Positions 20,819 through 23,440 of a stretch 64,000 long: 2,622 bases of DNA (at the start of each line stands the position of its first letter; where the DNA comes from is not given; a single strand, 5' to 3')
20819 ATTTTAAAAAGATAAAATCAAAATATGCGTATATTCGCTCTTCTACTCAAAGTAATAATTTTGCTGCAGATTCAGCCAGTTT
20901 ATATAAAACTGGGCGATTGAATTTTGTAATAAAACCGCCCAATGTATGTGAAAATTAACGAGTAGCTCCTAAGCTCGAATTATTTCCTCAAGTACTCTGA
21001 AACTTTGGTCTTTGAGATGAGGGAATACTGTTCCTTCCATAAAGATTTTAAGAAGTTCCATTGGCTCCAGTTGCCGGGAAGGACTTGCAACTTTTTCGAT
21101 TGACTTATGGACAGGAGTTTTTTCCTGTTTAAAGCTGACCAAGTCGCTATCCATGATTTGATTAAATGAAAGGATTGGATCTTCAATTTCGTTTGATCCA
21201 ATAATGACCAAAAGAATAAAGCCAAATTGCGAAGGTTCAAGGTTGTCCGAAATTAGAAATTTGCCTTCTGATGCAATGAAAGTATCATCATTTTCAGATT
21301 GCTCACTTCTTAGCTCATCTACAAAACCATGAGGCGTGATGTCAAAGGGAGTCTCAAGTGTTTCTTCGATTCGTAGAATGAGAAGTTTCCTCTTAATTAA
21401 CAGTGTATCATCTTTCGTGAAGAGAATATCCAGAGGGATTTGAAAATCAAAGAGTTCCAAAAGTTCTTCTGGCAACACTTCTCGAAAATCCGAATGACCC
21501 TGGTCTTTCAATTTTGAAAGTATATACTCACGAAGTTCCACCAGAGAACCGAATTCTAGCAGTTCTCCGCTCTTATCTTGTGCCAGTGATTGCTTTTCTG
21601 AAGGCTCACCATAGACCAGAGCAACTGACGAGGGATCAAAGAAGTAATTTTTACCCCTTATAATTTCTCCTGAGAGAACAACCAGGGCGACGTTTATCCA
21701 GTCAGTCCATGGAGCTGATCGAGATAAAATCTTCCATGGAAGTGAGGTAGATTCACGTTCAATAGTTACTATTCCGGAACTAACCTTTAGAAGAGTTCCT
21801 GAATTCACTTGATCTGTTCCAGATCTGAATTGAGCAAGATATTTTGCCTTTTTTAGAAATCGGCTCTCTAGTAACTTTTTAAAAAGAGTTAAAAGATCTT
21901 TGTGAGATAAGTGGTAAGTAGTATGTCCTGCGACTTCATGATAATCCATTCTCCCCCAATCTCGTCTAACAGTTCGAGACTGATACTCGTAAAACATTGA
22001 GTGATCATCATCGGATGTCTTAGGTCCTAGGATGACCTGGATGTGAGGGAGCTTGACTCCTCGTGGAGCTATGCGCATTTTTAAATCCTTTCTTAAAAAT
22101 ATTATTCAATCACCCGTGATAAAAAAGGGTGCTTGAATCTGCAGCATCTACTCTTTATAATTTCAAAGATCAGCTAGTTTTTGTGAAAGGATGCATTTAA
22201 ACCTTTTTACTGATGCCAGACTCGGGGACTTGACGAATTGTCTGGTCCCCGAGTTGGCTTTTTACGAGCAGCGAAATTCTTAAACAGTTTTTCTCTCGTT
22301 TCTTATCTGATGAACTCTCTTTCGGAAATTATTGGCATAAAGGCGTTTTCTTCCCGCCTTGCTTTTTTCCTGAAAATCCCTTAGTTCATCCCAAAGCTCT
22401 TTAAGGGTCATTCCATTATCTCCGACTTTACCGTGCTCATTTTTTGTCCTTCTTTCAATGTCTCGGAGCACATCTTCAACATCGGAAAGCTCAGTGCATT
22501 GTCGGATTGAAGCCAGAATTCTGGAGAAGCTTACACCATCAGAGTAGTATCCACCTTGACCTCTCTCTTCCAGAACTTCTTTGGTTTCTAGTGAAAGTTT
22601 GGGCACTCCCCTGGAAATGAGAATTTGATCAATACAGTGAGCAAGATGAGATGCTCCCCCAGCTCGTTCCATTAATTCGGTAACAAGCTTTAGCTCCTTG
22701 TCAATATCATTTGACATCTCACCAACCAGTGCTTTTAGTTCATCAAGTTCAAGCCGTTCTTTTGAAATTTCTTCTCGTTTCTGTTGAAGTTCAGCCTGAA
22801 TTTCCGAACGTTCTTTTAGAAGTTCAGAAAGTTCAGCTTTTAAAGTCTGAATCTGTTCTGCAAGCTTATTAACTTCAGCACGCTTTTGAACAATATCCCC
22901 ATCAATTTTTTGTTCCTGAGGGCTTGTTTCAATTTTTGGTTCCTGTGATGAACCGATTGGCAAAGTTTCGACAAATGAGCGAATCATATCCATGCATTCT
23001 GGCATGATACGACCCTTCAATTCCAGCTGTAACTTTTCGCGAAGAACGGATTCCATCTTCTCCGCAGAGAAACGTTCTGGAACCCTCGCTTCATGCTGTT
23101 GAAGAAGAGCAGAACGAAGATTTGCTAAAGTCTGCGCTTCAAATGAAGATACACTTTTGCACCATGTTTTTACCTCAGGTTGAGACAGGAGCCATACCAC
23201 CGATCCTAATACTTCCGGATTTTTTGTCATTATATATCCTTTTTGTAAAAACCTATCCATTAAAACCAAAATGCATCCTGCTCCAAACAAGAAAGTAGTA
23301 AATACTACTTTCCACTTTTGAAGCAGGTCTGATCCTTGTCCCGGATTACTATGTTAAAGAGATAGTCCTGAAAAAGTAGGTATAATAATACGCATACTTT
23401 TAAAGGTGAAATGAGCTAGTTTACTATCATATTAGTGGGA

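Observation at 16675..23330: Candidate horizontally acquired conflict island: GHKL ATPase plus five unrecognisable minus-strand genes between ispD and a sensor kinase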

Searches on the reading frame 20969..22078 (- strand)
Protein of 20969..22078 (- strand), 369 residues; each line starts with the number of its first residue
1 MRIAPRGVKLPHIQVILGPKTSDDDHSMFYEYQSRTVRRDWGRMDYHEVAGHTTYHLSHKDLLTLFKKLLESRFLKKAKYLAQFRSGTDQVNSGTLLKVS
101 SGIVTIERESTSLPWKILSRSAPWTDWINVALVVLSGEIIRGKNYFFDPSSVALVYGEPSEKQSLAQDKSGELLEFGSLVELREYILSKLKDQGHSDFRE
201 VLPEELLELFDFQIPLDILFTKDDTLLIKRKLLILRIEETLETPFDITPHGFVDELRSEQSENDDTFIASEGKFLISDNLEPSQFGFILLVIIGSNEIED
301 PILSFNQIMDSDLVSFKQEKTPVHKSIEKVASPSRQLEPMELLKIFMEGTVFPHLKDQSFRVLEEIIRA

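Call 3: search_protein_families(library=pfam, proteins=[window:20969-22078:-], max_evalue=1)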
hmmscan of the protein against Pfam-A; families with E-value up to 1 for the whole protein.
window:20969-22078:- (369 aa): 0 families

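Call 4: search_protein_families(library=padloc, proteins=[window:20969-22078:-], max_evalue=1)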
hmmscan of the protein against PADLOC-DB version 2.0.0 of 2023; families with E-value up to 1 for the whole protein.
window:20969-22078:- (369 aa): 0 families

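Call 5: search_protein_families(library=ncbifam, proteins=[window:20969-22078:-], max_evalue=1)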
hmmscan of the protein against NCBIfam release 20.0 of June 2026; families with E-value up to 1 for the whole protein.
window:20969-22078:- (369 aa): 1 family
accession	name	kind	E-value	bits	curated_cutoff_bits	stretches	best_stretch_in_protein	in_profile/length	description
TIGR01732.1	tiny_TM_bacill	subfamily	0.23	11.2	21.35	1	287-295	15-23/26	YjcZ family sporulation protein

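Call 6: search_protein_families(library=phrogs, proteins=[window:20969-22078:-], max_evalue=1)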
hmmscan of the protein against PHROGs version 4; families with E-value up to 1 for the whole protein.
window:20969-22078:- (369 aa): 0 families

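Call 107: find_related_loci(query=window:20969-22078:-, collection=viral_contigs, flank=5000)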
Query window:20969-22078:- (369 aa) in viral_contigs; peptide patterns used: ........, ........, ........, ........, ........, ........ (x = any residue, [..] = any of these).
11 stretches matched a pattern, but none encodes a relative of the query by tblastn (E <= 1e-3).

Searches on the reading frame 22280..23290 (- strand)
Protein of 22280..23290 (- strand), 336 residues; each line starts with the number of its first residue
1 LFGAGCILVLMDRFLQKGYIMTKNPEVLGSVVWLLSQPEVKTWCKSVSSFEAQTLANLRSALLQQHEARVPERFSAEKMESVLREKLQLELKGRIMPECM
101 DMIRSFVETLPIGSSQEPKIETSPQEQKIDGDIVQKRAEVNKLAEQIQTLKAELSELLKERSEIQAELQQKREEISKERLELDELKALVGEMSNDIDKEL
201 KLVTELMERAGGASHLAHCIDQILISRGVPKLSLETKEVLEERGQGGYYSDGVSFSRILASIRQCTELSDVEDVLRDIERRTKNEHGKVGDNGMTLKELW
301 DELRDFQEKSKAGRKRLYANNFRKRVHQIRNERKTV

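Call 3: search_protein_families(library=pfam, proteins=[window:22280-23290:-], max_evalue=1)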
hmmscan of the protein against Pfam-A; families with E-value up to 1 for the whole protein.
window:22280-23290:- (336 aa): 21 families
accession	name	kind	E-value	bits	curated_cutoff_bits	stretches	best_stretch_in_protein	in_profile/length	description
PF08614.16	ATG16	-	0.0022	18.6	33.7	1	118-191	58-127/200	Autophagy protein 16 (ATG16)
PF12699.13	phiKZ_IP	-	0.0027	17.4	27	1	138-220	301-378/387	phiKZ-like phage internal head proteins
PF19594.4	DUF6099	-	0.004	17.7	25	1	203-279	20-96/142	Family of unknown function (DUF6099)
PF05667.16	CCDC22_CC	-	0.0053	16.4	39.2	1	116-187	189-261/477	CCDC22 protein coiled-coil region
PF03938.19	OmpH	-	0.0081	16.8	32.4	1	127-204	22-104/141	Outer membrane protein (OmpH-like)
PF06005.17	ZapB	-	0.012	16.5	31.5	1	140-185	13-58/71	Cell division protein ZapB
PF10234.14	Cluap1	-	0.018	14.9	25.8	1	134-209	119-190/268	Clusterin-associated protein-1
PF14932.11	HAUS-augmin3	-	0.019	14.9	29.4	1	117-205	59-154/260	HAUS augmin-like complex subunit 3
PF17675.6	APG6_N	-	0.023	15.6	45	1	125-178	41-93/132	Apg6 coiled-coil region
PF11559.13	ADIP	-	0.035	14.6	34.3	1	123-201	58-136/151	Afadin- and alpha -actinin-Binding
PF06103.16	DUF948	-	0.042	14.5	37.2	1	138-176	33-71/89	Bacterial protein of unknown function (DUF948)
PF04728.18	LPP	-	0.06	14.1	29.1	1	140-174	2-36/53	Lipoprotein leucine-zipper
PF22638.1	FlgK_D1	-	0.09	12.8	28.6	1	124-176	62-113/233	Flagellar hook-associated protein FlgK helical domain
PF11932.13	DUF3450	-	0.091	12.5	32.6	1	126-192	25-91/241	Protein of unknown function (DUF3450)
PF17511.7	Mobilization_B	-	0.1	13.4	27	1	132-208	5-78/136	Mobilization protein B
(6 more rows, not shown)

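Call 4: search_protein_families(library=padloc, proteins=[window:22280-23290:-], max_evalue=1)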
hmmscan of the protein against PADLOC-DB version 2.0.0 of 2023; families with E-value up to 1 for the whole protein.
window:22280-23290:- (336 aa): 20 families
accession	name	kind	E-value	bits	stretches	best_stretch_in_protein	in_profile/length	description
PDLC00262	LmuB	-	0.0004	17.3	1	102-221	167-288/588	AAA ATPase domain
PDLC03859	LmuB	-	0.0005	17.4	1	127-295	344-436/611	-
PDLC00553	JetC2|JetC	-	0.00066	15.7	1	135-311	868-1060/1361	DUF3584 domain; MukB-like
PDLC02753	PbeC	-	0.0013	15.2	1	103-204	354-456/648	PbeC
PDLC00252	LmuB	-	0.0025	14.7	1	139-192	219-273/554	AAA ATPase domain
PDLC00519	JetC1|JetC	-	0.0035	13.6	1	127-320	280-449/1097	DUF3584 domain; MukB-like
PDLC00582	JetC3|JetC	-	0.0051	12.6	1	78-331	742-999/1472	DUF3584 domain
PDLC02736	PbeC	-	0.0054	13.3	1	127-186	455-514/685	PbeC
PDLC03802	RTasHel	-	0.0055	13.6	1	109-182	275-337/675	DRT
PDLC03862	LmuB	-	0.006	13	1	102-215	222-330/643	-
PDLC00254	LmuB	-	0.0094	12.6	1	135-198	216-286/563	AAA ATPase domain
PDLC03863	LmuB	-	0.015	12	1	104-201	212-300/610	-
PDLC03868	LmuB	-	0.039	10.2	1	47-209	246-408/1035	-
PDLC00259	LmuB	-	0.052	10.4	1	118-221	185-288/588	AAA ATPase domain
PDLC00249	LmuB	-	0.067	9.8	1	128-205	317-395/565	AAA ATPase domain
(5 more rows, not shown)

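Call 5: search_protein_families(library=ncbifam, proteins=[window:22280-23290:-], max_evalue=1)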
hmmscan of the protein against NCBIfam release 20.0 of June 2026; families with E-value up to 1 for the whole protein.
window:22280-23290:- (336 aa): 22 families
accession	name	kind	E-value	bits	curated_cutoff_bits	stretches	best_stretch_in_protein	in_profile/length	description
NF045487.1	ASRP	equivalog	7.9e-05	21.4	300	1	127-203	207-286/593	archaea-specific SMC-related protein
NF005894.0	PRK07857.1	equivalog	0.00056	19.7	73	1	125-189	15-79/106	chorismate mutase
NF033928.1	alph_xenorhab_A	subfamily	0.0012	18.2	125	1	121-201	126-202/339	alpha-xenorhabdolysin family binary toxin subunit A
TIGR04523.1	Mplasa_alph_rch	subfamily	0.0016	16.5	270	1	125-190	322-387/745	helix-rich protein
NF052320.1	Cbp1_fam_LP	subfamily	0.0038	16.8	90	1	123-208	87-172/286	Cbp1 family collagen-binding glycoprotein adhesin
TIGR03319.1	RNase_Y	equivalog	0.006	15.1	454.35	1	117-209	55-147/514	ribonuclease Y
NF045995.1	MAG0865_DivIVA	hypoth_equivalog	0.0071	16.5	55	1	140-180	29-69/69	MAG0865 family DivIVA-related protein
TIGR02169.1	SMC_prok_A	equivalog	0.013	13.1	729.4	1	131-325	668-865/1165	chromosome segregation protein SMC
TIGR02168.1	SMC_prok_B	equivalog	0.017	12.9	567.35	1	122-318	279-473/1181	chromosome segregation protein SMC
NF033930.1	pneumo_PspA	exception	0.022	13.5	850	1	122-221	196-297/659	pneumococcal surface protein A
NF051880.1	FlagAsmCDGMPTipF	equivalog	0.023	13.6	600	1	105-209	37-135/421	flagella assembly cyclic-di-GMP phosphodiesterase TipF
NF004430.0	PRK05771.2-4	equivalog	0.036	12.6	670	1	103-209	63-170/646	V-type ATP synthase subunit I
NF053852.1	vesicle_Bd0635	exception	0.056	13.1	250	1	46-173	23-137/223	CpoB-like predatory vesicle lipoprotein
TIGR00344.1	alaS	equivalog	0.059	11.6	457.05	1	125-209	703-789/847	alanine--tRNA ligase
NF011925.1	PRK15396.1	subfamily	0.06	13.6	108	1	137-183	24-70/78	major outer membrane lipoprotein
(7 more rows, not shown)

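Call 6: search_protein_families(library=phrogs, proteins=[window:22280-23290:-], max_evalue=1)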
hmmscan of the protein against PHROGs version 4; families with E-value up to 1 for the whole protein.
window:22280-23290:- (336 aa): 17 families
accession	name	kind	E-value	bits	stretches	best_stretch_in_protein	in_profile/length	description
phrog_6211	-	tail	0.00016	20.7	1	83-208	302-411/1168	minor tail protein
phrog_6631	-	unknown function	0.0013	19.3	1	119-204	28-112/251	-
phrog_206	-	head and packaging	0.0051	17.6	1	127-204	25-119/263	head scaffolding protein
phrog_4704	-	tail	0.013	15.1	1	135-317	56-172/625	tail length tape measure protein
phrog_167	-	tail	0.044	12.4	1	129-198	157-229/1555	tail length tape measure protein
phrog_530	-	head and packaging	0.053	13.7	1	127-210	212-293/390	head maturation protease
phrog_1272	-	tail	0.08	11.6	1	126-206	58-138/1606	tail length tape measure protein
phrog_23139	-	unknown function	0.14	13.1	1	135-204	31-99/152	-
phrog_73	-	head and packaging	0.19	12.4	1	126-194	199-265/287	head scaffolding protein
phrog_77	-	DNA, RNA and nucleotide metabolism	0.26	10.7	1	104-207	706-796/967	SbcC-like subunit of palindrome specific endonuclease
phrog_15077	-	unknown function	0.33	11.3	1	76-196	293-405/546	-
phrog_34831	-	unknown function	0.52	11.1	1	115-153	108-145/217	-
phrog_16040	-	head and packaging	0.52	9.1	1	129-198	227-296/1254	virion structural protein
phrog_1766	-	tail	0.63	11.3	0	116-187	59-117/127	tail fiber protein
phrog_9461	-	unknown function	0.75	11.2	0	143-185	11-53/77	-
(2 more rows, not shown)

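Call 110: find_related_loci(query=window:22280-23230:-, collection=viral_contigs, flank=5000)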
Query window:22280-23230:- (316 aa) in viral_contigs; peptide patterns used: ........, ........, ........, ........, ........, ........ (x = any residue, [..] = any of these).
9 stretches matched a pattern, but none encodes a relative of the query by tblastn (E <= 1e-3).
